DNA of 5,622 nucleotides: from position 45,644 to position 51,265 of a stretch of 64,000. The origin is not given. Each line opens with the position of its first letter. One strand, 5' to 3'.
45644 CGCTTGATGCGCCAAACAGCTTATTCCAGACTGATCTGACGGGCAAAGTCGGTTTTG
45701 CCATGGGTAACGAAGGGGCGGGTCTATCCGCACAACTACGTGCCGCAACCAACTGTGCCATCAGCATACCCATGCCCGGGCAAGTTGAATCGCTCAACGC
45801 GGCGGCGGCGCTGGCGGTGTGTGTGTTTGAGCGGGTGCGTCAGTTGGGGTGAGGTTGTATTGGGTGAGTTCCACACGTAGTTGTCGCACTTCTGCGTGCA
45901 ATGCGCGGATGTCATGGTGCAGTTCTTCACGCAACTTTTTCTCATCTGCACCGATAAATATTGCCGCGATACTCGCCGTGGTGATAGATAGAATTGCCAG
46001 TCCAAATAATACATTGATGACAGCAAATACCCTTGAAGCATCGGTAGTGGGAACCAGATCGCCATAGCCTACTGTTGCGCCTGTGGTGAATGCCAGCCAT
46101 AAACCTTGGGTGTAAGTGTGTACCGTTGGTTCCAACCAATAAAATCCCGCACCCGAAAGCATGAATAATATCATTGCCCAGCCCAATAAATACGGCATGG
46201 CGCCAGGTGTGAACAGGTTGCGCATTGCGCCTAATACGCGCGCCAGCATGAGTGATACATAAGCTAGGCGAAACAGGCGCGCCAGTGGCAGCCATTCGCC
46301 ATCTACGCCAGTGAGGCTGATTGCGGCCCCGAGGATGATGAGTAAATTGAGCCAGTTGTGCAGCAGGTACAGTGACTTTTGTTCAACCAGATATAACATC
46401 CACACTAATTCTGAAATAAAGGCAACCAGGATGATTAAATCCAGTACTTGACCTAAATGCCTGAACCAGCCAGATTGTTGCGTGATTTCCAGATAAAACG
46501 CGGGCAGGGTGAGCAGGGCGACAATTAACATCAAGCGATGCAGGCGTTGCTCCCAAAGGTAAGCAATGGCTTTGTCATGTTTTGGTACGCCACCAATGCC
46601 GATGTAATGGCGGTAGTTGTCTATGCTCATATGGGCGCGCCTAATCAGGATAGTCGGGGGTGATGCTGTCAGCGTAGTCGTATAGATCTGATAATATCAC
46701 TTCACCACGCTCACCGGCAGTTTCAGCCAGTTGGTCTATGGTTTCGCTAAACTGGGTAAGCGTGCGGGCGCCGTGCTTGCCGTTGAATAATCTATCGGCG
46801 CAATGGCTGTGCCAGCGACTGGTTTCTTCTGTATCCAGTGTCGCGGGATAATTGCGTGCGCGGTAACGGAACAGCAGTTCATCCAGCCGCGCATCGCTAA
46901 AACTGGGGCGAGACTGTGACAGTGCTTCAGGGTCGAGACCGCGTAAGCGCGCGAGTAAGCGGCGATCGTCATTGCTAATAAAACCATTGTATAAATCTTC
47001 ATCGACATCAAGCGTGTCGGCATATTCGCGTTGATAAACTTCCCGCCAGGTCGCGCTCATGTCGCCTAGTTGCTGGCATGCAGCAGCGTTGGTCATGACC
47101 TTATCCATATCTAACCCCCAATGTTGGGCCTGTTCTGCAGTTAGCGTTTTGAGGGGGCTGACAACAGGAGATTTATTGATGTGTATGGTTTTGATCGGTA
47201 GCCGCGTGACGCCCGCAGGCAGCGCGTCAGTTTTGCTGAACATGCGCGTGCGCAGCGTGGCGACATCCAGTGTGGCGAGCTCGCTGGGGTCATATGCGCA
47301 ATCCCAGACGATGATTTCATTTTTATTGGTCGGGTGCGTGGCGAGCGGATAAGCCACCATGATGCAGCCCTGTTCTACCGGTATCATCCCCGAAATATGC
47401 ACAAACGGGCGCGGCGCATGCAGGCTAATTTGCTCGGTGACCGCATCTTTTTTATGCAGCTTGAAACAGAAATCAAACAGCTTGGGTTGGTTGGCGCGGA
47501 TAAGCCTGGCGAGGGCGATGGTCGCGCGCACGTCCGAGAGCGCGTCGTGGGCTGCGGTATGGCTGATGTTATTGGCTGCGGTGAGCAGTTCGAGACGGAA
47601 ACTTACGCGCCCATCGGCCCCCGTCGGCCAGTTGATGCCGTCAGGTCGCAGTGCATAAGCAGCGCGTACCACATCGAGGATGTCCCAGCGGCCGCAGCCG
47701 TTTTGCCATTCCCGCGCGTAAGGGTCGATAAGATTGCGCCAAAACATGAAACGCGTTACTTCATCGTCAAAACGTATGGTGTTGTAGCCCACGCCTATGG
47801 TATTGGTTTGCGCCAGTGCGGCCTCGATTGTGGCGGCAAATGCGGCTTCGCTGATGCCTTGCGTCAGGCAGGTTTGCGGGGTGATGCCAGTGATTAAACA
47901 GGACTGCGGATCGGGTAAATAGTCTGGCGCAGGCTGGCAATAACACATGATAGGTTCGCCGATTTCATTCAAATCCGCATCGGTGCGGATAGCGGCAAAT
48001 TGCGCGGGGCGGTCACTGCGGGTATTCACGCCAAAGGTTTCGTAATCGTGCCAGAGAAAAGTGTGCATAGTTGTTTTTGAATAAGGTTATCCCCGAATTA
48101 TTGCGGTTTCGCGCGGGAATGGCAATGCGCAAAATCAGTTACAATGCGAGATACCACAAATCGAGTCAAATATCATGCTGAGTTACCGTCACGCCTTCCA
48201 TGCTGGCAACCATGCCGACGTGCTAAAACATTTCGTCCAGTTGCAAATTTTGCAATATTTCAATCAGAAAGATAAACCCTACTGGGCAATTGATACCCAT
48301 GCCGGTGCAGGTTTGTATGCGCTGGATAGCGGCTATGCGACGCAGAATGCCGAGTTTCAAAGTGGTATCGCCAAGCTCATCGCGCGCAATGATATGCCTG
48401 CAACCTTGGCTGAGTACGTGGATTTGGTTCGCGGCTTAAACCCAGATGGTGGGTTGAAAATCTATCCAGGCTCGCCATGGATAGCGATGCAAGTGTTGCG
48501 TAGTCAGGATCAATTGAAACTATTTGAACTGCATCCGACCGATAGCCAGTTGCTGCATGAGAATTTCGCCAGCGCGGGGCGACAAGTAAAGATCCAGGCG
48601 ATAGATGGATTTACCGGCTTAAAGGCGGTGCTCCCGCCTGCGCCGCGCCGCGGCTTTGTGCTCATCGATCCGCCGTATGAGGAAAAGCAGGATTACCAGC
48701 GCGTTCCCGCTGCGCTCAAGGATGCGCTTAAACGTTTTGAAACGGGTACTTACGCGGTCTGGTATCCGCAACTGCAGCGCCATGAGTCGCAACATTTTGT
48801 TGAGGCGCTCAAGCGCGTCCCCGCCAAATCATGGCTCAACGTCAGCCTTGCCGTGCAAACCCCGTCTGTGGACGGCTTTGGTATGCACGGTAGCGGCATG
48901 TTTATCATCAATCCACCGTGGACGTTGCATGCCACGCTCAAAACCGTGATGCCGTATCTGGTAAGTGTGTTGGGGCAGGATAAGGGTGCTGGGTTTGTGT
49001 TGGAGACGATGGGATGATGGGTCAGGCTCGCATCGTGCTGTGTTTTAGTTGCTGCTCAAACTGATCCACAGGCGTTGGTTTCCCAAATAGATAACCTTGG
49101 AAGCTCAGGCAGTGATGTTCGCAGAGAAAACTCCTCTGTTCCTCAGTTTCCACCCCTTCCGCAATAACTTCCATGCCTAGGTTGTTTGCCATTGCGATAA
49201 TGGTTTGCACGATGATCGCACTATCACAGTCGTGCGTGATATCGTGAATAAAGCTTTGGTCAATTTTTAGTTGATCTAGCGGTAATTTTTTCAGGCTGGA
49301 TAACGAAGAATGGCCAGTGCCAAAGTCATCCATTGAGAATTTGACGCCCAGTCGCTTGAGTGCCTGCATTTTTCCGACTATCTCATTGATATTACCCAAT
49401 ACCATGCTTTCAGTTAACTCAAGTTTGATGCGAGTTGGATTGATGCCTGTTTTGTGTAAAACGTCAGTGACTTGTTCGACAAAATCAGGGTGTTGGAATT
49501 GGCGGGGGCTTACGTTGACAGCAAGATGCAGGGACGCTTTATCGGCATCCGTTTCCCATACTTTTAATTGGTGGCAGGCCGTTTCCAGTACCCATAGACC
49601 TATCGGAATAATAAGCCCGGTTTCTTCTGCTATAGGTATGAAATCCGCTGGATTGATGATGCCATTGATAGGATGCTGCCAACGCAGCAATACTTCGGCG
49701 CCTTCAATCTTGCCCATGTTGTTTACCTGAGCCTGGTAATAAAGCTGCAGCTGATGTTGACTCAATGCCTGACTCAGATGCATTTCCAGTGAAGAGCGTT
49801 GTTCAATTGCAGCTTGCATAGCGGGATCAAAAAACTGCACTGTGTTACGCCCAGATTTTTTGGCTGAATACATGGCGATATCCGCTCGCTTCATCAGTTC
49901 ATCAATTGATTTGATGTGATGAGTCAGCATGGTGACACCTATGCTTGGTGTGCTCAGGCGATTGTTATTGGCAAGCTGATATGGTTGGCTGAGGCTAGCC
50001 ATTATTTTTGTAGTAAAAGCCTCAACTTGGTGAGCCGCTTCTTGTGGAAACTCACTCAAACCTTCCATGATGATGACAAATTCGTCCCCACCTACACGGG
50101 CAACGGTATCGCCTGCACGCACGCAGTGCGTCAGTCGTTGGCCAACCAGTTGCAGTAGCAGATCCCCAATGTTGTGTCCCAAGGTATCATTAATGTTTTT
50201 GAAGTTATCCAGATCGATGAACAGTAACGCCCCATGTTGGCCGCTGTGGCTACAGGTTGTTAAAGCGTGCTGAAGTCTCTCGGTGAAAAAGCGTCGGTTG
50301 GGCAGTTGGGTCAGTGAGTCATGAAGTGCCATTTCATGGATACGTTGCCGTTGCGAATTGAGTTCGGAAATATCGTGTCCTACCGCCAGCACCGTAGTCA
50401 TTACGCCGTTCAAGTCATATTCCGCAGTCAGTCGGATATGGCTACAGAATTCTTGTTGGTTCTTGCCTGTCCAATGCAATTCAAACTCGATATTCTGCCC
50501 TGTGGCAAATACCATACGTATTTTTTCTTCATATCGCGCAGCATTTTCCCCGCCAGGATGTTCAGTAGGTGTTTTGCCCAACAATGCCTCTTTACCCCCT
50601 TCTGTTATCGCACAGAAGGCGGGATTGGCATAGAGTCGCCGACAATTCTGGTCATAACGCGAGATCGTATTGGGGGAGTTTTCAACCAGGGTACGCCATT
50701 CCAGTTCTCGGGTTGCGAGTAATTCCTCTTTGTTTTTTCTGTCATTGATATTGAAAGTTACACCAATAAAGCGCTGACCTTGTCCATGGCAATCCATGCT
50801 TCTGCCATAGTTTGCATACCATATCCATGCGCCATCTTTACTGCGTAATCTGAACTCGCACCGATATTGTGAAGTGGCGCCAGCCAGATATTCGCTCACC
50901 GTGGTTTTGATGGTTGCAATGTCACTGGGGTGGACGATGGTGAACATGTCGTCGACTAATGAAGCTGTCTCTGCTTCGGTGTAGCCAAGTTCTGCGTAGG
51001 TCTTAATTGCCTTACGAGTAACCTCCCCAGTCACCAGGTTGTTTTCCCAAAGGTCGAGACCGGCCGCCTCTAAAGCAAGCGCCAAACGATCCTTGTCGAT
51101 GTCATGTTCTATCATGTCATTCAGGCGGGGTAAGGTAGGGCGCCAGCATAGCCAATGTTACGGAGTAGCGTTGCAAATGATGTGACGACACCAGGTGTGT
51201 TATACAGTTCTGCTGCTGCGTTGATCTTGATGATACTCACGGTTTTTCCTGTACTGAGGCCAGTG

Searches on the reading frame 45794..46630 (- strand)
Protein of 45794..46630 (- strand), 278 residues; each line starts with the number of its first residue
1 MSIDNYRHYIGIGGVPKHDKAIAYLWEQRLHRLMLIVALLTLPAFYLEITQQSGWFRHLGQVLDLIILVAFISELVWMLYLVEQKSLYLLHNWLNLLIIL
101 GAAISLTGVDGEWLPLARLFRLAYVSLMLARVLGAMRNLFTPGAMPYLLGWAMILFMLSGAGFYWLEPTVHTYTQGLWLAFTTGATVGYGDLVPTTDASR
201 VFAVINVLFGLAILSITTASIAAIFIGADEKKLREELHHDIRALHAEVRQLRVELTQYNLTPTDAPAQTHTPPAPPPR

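Call 8: search_protein_families(library=pfam, proteins=[window:45794-46630:-], max_evalue=0.001)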
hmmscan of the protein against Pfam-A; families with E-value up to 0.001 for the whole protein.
window:45794-46630:- (278 aa): 2 families
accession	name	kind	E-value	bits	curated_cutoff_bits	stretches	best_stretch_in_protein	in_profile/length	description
PF00520.37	Ion_trans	-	1.8e-12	47.4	25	1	32-226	6-234/241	Ion transport protein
PF07885.22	Ion_trans_2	-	1.9e-12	47.3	22.5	1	153-225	3-77/79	Ion channel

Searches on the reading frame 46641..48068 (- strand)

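Call 8: search_protein_families(library=pfam, proteins=[window:46641-48068:-], max_evalue=0.001)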
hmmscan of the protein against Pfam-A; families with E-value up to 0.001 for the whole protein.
window:46641-48068:- (475 aa): 2 families
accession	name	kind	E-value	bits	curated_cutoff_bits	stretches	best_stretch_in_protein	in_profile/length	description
PF08411.15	Exonuc_X-T_C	-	1e-92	310.5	27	1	206-467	2-268/269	Exonuclease C-terminal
PF00929.31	RNase_T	-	7.9e-26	92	24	1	5-186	1-163/164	Exonuclease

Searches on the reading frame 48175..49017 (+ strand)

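Call 8: search_protein_families(library=pfam, proteins=[window:48175-49017:+], max_evalue=0.001)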
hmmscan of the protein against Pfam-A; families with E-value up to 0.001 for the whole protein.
window:48175-49017:+ (280 aa): 1 family
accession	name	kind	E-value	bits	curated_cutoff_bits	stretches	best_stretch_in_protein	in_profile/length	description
PF04378.19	RsmJ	-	2.4e-77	260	27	1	33-272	1-238/245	Ribosomal RNA large subunit methyltransferase D, RlmJ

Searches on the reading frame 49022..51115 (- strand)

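Call 8: search_protein_families(library=pfam, proteins=[window:49022-51115:-], max_evalue=0.001)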
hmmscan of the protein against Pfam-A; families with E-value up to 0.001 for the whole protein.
window:49022-51115:- (697 aa): 6 families
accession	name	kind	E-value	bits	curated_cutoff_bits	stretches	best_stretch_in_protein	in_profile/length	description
PF00563.25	EAL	-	3.2e-72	243.2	31.3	1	447-680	4-236/236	EAL domain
PF00990.26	GGDEF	-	8.2e-51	172.4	23.8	1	263-424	1-160/161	Diguanylate cyclase, GGDEF domain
PF08447.18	PAS_3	-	2.3e-17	63.5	25.6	1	43-119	12-88/89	PAS fold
PF13426.13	PAS_9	-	1.7e-11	44.7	27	1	155-251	8-103/103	PAS domain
PF08448.16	PAS_4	-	8.5e-10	39.3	23.1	1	145-252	2-108/110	PAS fold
PF00989.32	PAS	-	1.7e-05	25.2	22.6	1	139-249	2-113/113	PAS fold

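Call 87: search_protein_families(library=padloc, proteins=[window:49022-51115:-], max_evalue=0.01)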
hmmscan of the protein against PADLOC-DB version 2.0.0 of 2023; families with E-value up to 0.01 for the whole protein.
window:49022-51115:- (697 aa): 0 families

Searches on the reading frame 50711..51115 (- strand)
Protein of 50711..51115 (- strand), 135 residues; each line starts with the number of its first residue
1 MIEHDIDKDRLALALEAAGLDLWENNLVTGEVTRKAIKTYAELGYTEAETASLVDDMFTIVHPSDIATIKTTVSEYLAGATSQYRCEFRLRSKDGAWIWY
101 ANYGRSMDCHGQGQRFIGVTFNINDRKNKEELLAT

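Call 50: search_solved_structures(query=window:50711-51115:-, max_evalue=0.01, show_alignments=1)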
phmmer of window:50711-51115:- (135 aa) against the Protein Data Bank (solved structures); distinct sequences matched with E-value up to 0.01: 5.
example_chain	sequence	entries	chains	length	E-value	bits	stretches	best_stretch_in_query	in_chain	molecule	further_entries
3mr0_A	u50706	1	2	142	1.4e-08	38.3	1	8-133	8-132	Sensory box histidine kinase/response regulator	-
44hp_A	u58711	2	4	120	0.0021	21.5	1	43-106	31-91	Ahr homolog spineless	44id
7xi3_B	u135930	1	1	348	0.0066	19.9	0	44-100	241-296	Neuronal PAS domain protein 4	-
7xi4_B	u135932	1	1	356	0.0071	19.8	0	44-100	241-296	Neuronal PAS domain protein 4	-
7vna_A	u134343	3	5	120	0.0098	19.4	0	43-106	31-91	Ahr homolog spineless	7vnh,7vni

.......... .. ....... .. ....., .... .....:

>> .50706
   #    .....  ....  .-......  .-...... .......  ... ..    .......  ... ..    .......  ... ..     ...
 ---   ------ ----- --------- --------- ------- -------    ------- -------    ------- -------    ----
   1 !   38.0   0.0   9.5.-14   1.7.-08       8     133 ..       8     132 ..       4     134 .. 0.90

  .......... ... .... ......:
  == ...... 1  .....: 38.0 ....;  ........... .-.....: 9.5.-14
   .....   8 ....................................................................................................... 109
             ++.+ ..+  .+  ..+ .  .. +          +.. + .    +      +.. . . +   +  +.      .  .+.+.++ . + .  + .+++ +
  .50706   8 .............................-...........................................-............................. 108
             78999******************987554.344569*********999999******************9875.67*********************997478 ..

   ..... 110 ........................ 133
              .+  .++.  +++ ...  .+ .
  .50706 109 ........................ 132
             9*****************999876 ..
